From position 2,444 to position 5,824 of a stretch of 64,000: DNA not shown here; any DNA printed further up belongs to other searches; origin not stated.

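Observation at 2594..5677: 1027-aa orphan protein with a C-terminal CHAT/caspase-like His-Cys dyad, adjacent to tRNA-Leu(GAG)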

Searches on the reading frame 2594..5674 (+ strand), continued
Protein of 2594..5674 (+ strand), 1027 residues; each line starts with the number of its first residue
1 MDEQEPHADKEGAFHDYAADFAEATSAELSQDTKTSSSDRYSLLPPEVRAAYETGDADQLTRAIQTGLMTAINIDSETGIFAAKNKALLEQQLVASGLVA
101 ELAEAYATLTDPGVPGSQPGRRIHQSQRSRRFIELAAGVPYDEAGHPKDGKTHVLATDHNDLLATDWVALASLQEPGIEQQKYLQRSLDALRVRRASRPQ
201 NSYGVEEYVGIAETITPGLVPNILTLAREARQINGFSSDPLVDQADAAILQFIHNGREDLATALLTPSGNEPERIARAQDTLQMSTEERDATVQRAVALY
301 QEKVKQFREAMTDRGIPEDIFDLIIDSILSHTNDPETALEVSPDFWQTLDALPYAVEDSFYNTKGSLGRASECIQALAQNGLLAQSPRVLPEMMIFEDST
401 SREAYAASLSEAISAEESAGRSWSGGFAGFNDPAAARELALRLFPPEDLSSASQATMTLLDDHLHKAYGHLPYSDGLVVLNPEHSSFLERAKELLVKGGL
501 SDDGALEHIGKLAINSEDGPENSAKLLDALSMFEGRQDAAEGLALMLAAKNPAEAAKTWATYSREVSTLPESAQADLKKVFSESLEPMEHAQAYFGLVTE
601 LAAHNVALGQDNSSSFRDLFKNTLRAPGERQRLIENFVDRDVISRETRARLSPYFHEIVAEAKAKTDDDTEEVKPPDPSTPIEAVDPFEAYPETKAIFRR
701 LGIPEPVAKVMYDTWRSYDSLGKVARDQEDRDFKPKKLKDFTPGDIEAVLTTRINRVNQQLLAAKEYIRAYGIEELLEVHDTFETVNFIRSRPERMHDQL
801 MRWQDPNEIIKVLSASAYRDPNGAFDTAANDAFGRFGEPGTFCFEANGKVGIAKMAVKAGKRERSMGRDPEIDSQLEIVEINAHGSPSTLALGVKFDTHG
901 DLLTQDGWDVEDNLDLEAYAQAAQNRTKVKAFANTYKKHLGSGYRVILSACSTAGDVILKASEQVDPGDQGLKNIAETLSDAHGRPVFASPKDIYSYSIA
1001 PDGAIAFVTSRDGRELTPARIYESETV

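Call 68: list_cluster_members(proteins=[P0006, P0007, P0008, P0009, P0010, P0011, P0012, P0014, P0015, P0016])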
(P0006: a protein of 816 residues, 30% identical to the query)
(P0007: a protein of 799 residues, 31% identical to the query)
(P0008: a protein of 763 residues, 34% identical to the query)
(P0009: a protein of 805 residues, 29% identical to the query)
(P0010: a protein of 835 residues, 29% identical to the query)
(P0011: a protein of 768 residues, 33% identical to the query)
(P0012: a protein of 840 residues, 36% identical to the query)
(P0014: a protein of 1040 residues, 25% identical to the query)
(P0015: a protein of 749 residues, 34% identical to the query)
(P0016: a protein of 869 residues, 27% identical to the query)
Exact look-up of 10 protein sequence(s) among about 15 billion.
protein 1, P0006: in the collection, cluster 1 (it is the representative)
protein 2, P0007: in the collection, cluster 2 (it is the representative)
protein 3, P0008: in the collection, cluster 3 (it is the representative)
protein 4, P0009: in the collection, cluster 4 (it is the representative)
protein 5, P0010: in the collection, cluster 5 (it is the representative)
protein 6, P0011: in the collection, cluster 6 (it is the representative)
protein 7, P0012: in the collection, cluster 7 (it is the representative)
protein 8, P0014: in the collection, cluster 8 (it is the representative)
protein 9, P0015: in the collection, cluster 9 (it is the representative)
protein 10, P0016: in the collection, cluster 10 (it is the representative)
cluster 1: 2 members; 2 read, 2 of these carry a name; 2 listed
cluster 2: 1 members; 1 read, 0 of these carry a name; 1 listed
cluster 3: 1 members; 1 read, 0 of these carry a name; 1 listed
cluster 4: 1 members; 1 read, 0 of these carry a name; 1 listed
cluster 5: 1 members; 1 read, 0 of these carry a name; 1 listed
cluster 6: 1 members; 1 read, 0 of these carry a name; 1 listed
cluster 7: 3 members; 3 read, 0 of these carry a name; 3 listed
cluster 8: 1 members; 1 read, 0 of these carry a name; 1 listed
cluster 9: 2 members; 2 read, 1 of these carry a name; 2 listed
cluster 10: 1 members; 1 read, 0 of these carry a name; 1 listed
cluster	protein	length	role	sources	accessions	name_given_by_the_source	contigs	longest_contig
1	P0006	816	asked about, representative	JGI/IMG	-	hypothetical protein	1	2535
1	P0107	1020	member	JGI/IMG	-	hypothetical protein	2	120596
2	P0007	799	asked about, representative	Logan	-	-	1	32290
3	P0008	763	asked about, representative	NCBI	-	-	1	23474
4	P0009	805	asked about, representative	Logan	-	-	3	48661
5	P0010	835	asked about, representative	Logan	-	-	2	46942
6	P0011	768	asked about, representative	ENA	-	-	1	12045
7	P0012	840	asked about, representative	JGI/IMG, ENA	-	-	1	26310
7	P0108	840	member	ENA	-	-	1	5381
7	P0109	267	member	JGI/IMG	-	-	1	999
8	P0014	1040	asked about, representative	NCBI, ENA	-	-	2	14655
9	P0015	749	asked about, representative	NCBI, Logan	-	-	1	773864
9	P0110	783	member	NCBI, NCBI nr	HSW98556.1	MAG TPA: hypothetical protein VLF71_01845 [Candidatus Saccharimonadales bacterium] | hypothetical protein [Candidatus Saccharimonadales bacterium]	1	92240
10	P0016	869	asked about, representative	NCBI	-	-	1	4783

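Call 100: find_encoding_contigs(protein=P0015, flank=10000, max_places=2)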
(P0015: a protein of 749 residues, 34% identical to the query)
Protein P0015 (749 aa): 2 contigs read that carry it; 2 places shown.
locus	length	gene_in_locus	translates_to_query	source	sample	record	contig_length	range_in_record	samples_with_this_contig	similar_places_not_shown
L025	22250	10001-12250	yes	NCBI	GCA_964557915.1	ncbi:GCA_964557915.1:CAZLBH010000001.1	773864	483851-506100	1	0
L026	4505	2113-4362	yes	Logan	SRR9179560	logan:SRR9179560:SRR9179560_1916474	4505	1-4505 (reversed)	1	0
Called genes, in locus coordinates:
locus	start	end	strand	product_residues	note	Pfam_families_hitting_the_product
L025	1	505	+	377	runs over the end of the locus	PF00390:malic, PF03949:Malic_M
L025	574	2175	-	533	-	PF00437:T2SSE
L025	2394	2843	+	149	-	PF00588:SpoU_methylase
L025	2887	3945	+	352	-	PF00188:CAP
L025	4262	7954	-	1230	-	PF02811:PHP, PF07733:DNA_pol3_alpha, PF17657:DNA_pol3_finger, PF14579:HHH_6, PF01336:tRNA_anti-codon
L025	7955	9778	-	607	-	PF13175:AAA_15, PF13476:AAA_23 (weak), PF13304:AAA_21 (faint)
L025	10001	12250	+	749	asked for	-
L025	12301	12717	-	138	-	-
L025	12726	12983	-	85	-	-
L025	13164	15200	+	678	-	-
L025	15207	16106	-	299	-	PF00483:NTP_transferase, PF12804:NTP_transf_3 (faint)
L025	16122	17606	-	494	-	PF02934:GatB_N, PF02637:GatB_Yqey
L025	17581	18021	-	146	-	-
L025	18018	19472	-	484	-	PF01425:Amidase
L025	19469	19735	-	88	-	PF02686:GatC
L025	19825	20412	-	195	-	-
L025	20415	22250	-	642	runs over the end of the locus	PF00270:DEAD (faint), PF04851:ResIII, PF17757:UvrB_inter, PF27431:UvrB_3rd, PF00271:Helicase_C, PF12344:UvrB, PF02151:UVR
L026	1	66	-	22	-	?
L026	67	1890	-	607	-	PF13175:AAA_15, PF13476:AAA_23 (weak), PF13304:AAA_21 (faint)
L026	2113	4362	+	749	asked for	-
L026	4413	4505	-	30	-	?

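Call 101: find_encoding_contigs(protein=P0107, flank=10000, max_places=2)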
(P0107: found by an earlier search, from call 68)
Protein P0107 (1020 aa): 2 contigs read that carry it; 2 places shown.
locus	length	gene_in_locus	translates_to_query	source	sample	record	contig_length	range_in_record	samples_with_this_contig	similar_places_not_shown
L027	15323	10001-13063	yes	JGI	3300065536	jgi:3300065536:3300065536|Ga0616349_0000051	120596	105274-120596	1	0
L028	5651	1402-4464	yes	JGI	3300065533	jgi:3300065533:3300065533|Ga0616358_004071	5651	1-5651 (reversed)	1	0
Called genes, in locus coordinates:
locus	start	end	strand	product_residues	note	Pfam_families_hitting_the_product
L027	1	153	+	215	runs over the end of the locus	-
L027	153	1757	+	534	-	-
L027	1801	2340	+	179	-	-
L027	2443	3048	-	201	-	PF18914:DUF5666 (faint)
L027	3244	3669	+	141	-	-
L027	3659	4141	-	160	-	-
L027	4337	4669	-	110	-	-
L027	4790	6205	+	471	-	PF00224:PK, PF02887:PK_C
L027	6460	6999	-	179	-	-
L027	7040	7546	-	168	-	-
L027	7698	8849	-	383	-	PF12679:ABC2_membrane_2, PF12698:ABC2_membrane_3, PF01061:ABC2_membrane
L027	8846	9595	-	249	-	PF00005:ABC_tran, PF13304:AAA_21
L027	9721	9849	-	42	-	-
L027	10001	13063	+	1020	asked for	-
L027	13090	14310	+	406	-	PF00162:PGK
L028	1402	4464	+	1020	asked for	-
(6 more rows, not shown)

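Call 107: search_protein_families(library=pfam, proteins=[P0101, P0102, P0092, P0095, P0098, P0104, P0091], max_evalue=0.01)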
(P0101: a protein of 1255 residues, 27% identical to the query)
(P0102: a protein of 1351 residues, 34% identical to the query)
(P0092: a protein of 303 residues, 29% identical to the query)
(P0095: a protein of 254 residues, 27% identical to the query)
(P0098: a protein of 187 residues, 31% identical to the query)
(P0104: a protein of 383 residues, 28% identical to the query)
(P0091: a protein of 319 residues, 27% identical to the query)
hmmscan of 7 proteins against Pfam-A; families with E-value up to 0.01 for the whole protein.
P0101 (1255 aa): 0 families

P0102 (1351 aa): 0 families

P0092 (303 aa): 0 families

P0095 (254 aa): 0 families

P0098 (187 aa): 0 families

P0104 (383 aa): 0 families

P0091 (319 aa): 0 families

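Call 111: search_protein_families(library=padloc, proteins=[window:2594-5674:+, P0015, P0005, P0003, L025:7958-9778:-, P0101, P0102], max_evalue=0.01)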
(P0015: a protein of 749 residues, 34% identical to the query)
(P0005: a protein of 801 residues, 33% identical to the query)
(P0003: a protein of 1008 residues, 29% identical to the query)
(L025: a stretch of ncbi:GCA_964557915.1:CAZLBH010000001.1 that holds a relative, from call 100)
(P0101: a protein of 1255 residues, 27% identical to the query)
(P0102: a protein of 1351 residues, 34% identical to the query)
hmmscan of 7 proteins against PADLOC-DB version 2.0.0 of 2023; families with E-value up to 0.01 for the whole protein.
window:2594-5674:+ (1027 aa): 0 families

P0015 (749 aa): 0 families

P0005 (801 aa): 4 families
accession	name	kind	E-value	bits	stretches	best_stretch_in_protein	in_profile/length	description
PDLC01283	Cas11e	-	0.0014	17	1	553-615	80-138/141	CAS-I-E; effector_SS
PDLC01344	Cas11e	-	0.0025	16.7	0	511-615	37-126/128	CAS-I-E; effector_SS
PDLC01000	Cas11e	-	0.0035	15.8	0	570-615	112-156/159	CRISPR type I-E/ECOLI-associated protein CasB/Cse2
PDLC01624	Cas11e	-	0.0054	15.6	0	574-615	90-124/125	CAS-I-E; effector_SS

P0003 (1008 aa): 0 families

L025:7958-9778:- (607 aa): 65 families (the best 25 are shown)
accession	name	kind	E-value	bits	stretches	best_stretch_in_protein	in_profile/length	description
PDLC02979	AriA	-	4.7e-20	70.7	2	1-55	1-51/373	-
PDLC02358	Old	-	1.8e-16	58.1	1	1-435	2-406/578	Old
PDLC02915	ATPase-Toprim_I-B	-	7.3e-10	36.3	2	212-357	173-303/623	-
PDLC02980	AriA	-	1.1e-09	36.7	2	271-348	227-298/304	-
PDLC02914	ATPase-Toprim_I-B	-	1.4e-08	32.4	1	305-480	199-359/443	-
PDLC00090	GajA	-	2.5e-08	31.1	1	1-56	1-53/659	AAA ATPase domain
PDLC04135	mad3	-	2.9e-08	31.6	1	3-143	2-87/374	mads_3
PDLC02981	AriAB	-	3.1e-08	30.8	1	360-480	373-503/694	-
PDLC00278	PtuA1|PtuA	-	2e-07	28.7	1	1-49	1-45/436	AAA ATPase domain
PDLC00070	GajA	-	7.1e-07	26.2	1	266-377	247-361/596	AAA ATPase domain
PDLC00298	PtuA1|PtuA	-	2.4e-06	24.9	1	1-47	1-43/423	AAA ATPase domain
PDLC04213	HEC-02A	-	2.6e-06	25.2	1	1-55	1-51/337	-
PDLC02913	ATPase_I-A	-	3.4e-06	24.5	1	3-64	54-108/508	-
PDLC00266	PtuA1|PtuA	-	3.5e-06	24.5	0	1-48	1-46/483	AAA ATPase domain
PDLC04164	AriA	-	1e-05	23.2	1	269-348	159-231/253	-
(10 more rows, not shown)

P0101 (1255 aa): 0 families

P0102 (1351 aa): 0 families
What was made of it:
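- In one context (L025/L026) the divergent neighbour is an OLD/AriA-like ATPase (calls 100, 111).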
